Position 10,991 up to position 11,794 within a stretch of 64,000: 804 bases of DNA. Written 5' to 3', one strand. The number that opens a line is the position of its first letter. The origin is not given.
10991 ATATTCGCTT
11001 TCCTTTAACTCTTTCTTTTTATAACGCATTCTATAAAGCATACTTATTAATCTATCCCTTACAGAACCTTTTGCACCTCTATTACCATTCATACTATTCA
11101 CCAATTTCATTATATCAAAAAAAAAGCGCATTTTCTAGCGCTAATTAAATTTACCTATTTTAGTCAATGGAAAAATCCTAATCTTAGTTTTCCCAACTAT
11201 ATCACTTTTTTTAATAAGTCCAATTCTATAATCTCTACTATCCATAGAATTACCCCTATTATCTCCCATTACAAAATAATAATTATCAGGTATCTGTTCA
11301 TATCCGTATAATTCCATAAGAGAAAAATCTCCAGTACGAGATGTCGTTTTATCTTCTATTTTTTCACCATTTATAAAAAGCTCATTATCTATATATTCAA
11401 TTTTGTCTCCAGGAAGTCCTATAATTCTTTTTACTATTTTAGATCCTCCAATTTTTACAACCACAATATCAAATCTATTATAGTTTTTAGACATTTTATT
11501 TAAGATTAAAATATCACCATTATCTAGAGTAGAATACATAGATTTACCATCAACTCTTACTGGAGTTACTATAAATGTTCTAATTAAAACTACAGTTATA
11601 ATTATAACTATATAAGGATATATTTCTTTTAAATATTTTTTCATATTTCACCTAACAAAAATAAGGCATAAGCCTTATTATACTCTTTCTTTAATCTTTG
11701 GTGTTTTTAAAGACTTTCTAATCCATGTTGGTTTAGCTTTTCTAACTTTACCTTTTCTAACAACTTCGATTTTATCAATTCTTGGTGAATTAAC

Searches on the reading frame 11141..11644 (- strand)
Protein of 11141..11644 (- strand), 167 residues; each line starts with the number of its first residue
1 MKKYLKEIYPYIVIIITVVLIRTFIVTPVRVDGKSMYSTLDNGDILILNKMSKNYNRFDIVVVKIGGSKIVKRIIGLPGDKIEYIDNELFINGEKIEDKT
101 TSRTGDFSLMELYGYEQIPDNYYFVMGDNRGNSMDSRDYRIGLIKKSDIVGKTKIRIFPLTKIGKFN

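Call 16: find_encoding_contigs(protein=window:11141-11644:-, flank=10000, max_places=1)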
Protein window:11141-11644:- (167 aa): 7 contigs read that carry it; 1 place shown.
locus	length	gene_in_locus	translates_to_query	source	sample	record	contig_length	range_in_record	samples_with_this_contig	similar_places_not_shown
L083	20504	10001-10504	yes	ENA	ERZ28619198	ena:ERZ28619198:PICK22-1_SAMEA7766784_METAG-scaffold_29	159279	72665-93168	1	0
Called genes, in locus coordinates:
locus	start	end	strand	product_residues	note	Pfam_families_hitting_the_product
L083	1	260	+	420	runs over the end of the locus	PF05697:Trigger_N, PF00254:FKBP_C, PF05698:Trigger_C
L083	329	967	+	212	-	PF21984:DnaD_N, PF07261:DnaB_2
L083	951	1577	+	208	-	PF00730:HhH-GPD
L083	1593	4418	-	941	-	PF00912:Transgly, PF00905:Transpeptidase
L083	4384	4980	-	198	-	PF03838:RecU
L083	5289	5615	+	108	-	PF05103:DivIVA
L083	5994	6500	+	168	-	PF12844:HTH_19, PF13413:HTH_25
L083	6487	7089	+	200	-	PF01066:CDP-OH_P_transf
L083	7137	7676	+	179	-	PF01551:Peptidase_M23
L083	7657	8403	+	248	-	PF02163:Peptidase_M50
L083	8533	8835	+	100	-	PF00829:Ribosomal_L21p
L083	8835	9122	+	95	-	PF04327:Peptidase_Prp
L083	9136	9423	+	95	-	PF01016:Ribosomal_L27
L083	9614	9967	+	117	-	PF01245:Ribosomal_L19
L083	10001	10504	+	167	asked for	PF10502:Peptidase_S26, PF00717:Peptidase_S24 (weak)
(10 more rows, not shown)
